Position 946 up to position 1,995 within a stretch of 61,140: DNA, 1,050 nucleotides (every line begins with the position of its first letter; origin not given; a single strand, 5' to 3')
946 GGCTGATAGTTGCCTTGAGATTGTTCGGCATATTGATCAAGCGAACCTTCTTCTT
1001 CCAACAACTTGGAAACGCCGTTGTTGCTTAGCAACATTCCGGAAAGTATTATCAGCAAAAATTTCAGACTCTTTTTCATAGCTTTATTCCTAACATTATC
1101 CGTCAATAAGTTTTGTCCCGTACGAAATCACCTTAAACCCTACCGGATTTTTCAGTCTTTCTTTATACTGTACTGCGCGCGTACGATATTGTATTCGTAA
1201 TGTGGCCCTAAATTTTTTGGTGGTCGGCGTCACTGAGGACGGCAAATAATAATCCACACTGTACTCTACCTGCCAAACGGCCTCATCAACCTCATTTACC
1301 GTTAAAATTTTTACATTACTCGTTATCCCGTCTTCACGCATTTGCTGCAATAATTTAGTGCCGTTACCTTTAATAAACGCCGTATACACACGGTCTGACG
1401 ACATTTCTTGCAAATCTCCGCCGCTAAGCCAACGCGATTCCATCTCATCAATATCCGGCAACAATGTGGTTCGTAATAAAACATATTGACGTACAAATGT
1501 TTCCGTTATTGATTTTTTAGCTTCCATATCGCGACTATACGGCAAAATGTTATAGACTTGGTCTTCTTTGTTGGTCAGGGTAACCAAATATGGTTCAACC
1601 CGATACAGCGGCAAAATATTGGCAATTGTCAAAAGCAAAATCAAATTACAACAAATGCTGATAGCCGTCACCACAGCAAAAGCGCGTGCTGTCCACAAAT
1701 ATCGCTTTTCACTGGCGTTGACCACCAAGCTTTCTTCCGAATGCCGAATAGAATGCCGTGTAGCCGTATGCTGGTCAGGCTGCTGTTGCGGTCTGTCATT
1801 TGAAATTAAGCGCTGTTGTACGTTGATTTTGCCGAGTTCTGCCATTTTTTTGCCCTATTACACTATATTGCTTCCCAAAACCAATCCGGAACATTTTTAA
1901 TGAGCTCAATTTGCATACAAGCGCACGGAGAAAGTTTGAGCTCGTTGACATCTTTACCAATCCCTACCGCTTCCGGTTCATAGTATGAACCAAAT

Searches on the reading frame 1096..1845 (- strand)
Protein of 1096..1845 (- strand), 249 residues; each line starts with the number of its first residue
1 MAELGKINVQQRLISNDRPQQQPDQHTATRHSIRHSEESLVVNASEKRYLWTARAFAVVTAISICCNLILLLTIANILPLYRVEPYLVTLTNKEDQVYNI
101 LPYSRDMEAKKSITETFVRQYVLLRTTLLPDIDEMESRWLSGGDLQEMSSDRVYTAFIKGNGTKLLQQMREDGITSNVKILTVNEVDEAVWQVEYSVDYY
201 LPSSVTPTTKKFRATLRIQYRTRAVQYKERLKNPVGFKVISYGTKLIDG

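Call 5: search_protein_families(library=pfam, proteins=[window:1096-1845:-], max_evalue=0.01)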
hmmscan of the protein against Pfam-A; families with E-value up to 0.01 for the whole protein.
window:1096-1845:- (249 aa): 1 family
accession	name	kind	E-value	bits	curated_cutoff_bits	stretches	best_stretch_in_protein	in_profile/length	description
PF04335.19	VirB8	-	3e-25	89.8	23.2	1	53-242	17-208/213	VirB8 protein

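Call 18: find_encoding_contigs(protein=window:1096-1845:-, flank=10000, max_places=4)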
Protein window:1096-1845:- (249 aa): 15 contigs read that carry it; 4 places shown.
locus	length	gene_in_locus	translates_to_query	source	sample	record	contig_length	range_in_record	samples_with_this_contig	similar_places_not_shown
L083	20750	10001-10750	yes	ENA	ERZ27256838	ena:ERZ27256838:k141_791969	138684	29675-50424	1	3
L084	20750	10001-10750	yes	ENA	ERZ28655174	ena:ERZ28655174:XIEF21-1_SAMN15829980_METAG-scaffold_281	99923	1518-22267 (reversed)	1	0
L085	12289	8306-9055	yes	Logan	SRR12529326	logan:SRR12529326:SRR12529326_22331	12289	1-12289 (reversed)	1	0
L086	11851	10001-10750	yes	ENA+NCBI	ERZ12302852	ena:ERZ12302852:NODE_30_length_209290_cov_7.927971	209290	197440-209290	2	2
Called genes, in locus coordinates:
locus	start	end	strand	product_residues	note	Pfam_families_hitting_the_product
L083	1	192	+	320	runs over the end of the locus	-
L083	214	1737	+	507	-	-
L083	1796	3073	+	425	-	-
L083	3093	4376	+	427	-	-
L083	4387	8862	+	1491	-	-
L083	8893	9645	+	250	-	PF04335:VirB8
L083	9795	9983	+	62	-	-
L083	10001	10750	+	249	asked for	PF04335:VirB8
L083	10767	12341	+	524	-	PF03524:CagX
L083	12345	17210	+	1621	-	-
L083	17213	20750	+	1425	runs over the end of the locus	PF12396:DUF3659 (faint), PF21784:Bflower (faint), PF21785:Bflower_2, PF03743:TrbI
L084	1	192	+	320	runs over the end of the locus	-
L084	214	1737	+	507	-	-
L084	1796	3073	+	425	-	-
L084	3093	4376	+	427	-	-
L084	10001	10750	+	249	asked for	PF04335:VirB8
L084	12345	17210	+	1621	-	-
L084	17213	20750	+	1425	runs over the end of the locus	PF12396:DUF3659 (faint), PF21784:Bflower (faint), PF21785:Bflower_2, PF03743:TrbI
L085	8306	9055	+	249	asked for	PF04335:VirB8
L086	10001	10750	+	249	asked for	PF04335:VirB8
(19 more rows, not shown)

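Call 29: find_homologous_proteins(query=L083:17213-20749:+, max_evalue=1e-20)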
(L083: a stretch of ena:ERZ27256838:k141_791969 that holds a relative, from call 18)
Query L083:17213-20749:+ (1179 aa): 933 proteins with E <= 1e-20 among 8000 candidates; the best 120 are listed.
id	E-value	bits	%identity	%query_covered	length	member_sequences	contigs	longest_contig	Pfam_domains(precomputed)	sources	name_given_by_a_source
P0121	0.0e+0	2609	100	100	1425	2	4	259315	PF21784.4,PF12396.15,PF21785.4,PF03743.20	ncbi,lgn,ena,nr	ncbi:MAG: TrbI/VirB10 family protein [Alphaproteobacteria bacterium]|nr:TrbI/VirB10 family protein [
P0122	0.0e+0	2009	77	100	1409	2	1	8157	PF21784.4,PF12396.15,PF21785.4,PF03743.20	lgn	-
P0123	0.0e+0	1946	75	100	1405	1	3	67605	PF21784.4,PF21785.4,PF03743.20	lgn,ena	-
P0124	0.0e+0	1777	69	100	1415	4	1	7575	PF21784.4,PF12396.15,PF21785.4,PF03743.20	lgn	-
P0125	0.0e+0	1772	70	100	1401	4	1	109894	PF21784.4,PF12396.15,PF21785.4,PF03743.20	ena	-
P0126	0.0e+0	1771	68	100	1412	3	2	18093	PF21784.4,PF12396.15,PF21785.4,PF03743.20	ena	-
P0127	0.0e+0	1769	69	99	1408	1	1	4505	PF21784.4,PF21785.4,PF03743.20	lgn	-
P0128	0.0e+0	1754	68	100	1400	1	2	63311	PF21784.4,PF12396.15,PF21785.4,PF03743.20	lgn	-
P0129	0.0e+0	1751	68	99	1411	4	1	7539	PF21784.4,PF21785.4,PF03743.20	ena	-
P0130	0.0e+0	1738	67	100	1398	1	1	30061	PF21784.4,PF21785.4,PF03743.20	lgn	-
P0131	0.0e+0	1718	68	99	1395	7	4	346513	PF21784.4,PF21785.4,PF03743.20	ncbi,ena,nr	ncbi:MAG: TrbI/VirB10 family protein [Alphaproteobacteria bacterium]|nr:TrbI/VirB10 family protein [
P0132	0.0e+0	1700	67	99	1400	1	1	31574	PF21784.4,PF21785.4,PF03743.20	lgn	-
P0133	0.0e+0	1575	62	99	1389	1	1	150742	PF21784.4,PF12396.15,PF21785.4,PF03743.20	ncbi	-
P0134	0.0e+0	1572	61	99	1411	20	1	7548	PF21784.4,PF12396.15,PF21785.4,PF03743.20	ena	-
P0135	0.0e+0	1564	60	99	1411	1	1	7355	PF21784.4,PF12396.15,PF21785.4,PF03743.20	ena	-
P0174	0.0e+0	1425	56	99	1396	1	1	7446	PF21784.4,PF12396.15,PF21785.4,PF03743.20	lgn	-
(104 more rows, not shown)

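Call 30: find_encoding_contigs(protein=P0121, flank=10000, max_places=3)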
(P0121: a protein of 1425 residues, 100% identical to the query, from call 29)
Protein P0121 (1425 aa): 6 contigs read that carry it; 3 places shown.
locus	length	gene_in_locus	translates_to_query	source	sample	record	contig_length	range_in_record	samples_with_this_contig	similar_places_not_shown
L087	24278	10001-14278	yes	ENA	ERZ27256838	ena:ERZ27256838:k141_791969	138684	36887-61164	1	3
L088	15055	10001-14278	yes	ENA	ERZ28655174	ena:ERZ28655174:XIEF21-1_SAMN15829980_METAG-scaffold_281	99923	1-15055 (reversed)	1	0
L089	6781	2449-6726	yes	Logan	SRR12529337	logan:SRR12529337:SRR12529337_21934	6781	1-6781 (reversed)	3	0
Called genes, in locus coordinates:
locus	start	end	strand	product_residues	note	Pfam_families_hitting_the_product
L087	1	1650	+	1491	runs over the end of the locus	-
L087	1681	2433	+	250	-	PF04335:VirB8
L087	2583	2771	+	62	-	-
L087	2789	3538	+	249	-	PF04335:VirB8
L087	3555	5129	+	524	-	PF03524:CagX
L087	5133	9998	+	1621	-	-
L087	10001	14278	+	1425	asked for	PF12396:DUF3659 (faint), PF21784:Bflower (faint), PF21785:Bflower_2, PF03743:TrbI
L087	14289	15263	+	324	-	PF00437:T2SSE, PF01580:FtsK_SpoIIIE (faint)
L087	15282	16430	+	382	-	PF11335:DUF3137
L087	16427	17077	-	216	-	PF03193:RsgA_GTPase (weak), PF00009:GTP_EFTU (faint), PF00350:Dynamin_N (faint), PF01926:MMR_HSR1, PF02421:FeoB_N (weak)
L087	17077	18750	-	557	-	PF14849:YidC_periplas, PF02096:60KD_IMP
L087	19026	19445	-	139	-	PF00825:Ribonuclease_P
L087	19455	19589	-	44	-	PF00468:Ribosomal_L34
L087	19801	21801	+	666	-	PF02518:HATPase_c, PF00204:DNA_gyraseB, PF01751:Toprim, PF00986:DNA_gyraseB_C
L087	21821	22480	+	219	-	PF00132:Hexapep (faint), PF25087:GMPPB_C (faint)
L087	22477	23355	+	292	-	PF05853:BKACE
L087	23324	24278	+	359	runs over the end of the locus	PF07429:Glyco_transf_56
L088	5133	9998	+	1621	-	-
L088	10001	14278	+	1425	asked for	PF12396:DUF3659 (faint), PF21784:Bflower (faint), PF21785:Bflower_2, PF03743:TrbI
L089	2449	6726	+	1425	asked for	PF12396:DUF3659 (faint), PF21784:Bflower (faint), PF21785:Bflower_2, PF03743:TrbI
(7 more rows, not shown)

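Call 31: search_protein_families(library=ncbifam, proteins=[L087:14289-15263:+, L087:3555-5129:+, L087:5133-9998:+, L087:15282-16430:+, L087:2583-2771:+], max_evalue=0.001)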
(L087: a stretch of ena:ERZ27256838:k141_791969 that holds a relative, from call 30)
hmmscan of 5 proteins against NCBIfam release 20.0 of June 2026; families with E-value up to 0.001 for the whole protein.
L087:14289-15263:+ (324 aa): 18 families
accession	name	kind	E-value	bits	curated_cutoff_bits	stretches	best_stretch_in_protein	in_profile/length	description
TIGR02788.1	VirB11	equivalog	1.5e-42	145.8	249.95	1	17-323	1-306/308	P-type DNA transfer ATPase VirB11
NF010475.0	PRK13900.1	equivalog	8.7e-38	130.2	389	1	2-322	3-321/333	type IV secretion system ATPase VirB11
NF010425.0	PRK13851.1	equivalog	2.1e-26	92.6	461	1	7-302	7-301/344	type IV secretion system protein VirB11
TIGR02782.1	TrbB_P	equivalog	1.6e-22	80.2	304.55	1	20-323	20-290/303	P-type conjugative transfer ATPase TrbB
TIGR03819.1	heli_sec_ATPase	hypoth_equivalog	4.3e-22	78.8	373.15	1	149-277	162-293/340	TadA family conjugal transfer-associated ATPase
NF058587.1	archaellum_moto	equivalog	5.2e-19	68.4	550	1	157-275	268-387/527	archaellum flagellar ATPase motor FlaI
NF010469.0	PRK13894.1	subfamily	3.5e-15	56.2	508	1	157-323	142-304/320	conjugal transfer ATPase TrbB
NF041000.1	ATPase_ComGA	equivalog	3.2e-14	52.6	300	1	163-299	127-256/267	competence type IV pilus ATPase ComGA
NF053672.1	bindosome_BasE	exception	3.4e-14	52.5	1000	1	168-286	274-389/512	bindosome assembly system ATPase subunit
NF010407.0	PRK13833.1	subfamily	1.6e-12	47.5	499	1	165-323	145-297/323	conjugal transfer protein TrbB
TIGR01420.1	pilT_fam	subfamily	1.8e-09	37.3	319.1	1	162-315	121-268/343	PilT/PilU family type 4a pilus ATPase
TIGR02525.1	plasmid_TraJ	equivalog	2.1e-07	30.2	368.3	1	144-290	132-278/372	plasmid transfer ATPase TraJ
TIGR02533.1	type_II_gspE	equivalog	5e-07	28.8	630.25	1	142-278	220-353/486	type II secretion system ATPase GspE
NF007755.0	PRK10436.1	equivalog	1.8e-06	26.9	617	1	166-279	221-330/465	type II secretion system protein GspE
NF053534.1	T4PilAsmATPsTfpB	equivalog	2.5e-06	26.2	850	1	166-273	338-441/584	type IV pilus assembly ATPase TfpB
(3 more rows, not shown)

L087:3555-5129:+ (524 aa): 1 family
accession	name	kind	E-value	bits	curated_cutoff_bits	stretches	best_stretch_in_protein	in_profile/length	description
TIGR02781.1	VirB9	equivalog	4.4e-09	36.3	217.7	1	84-162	35-110/248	P-type conjugative transfer protein VirB9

L087:5133-9998:+ (1621 aa): 1 family
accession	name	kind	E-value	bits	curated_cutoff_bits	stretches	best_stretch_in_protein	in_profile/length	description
TIGR01643.1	YD_repeat_2x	repeat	2.7e-16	59.3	15.8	0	320-342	17-39/42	YD repeat-containing protein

L087:15282-16430:+ (382 aa): 2 families
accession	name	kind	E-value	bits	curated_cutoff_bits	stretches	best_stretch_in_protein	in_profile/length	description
TIGR01218.1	Gpos_tandem_5TM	subfamily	0.00084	19.1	35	0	20-100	121-203/208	tandem five-TM protein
NF041560.1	T6SS_Burk_ExIF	subfamily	0.00096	18.9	90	0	21-103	108-189/234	putative type VI secretion system effector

L087:2583-2771:+ (62 aa): 0 families
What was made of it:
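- On rvh-type T4SS (Rickettsiales vir homolog): VirB10 (1425 aa) and VirB11 (146 bits to TIGR02788) are followed by DUF3137 and then engB-yidC-rnpA-rpmH (calls 30, 31).
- The separate VirB11 lies after VirB10: calls 30, 31.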
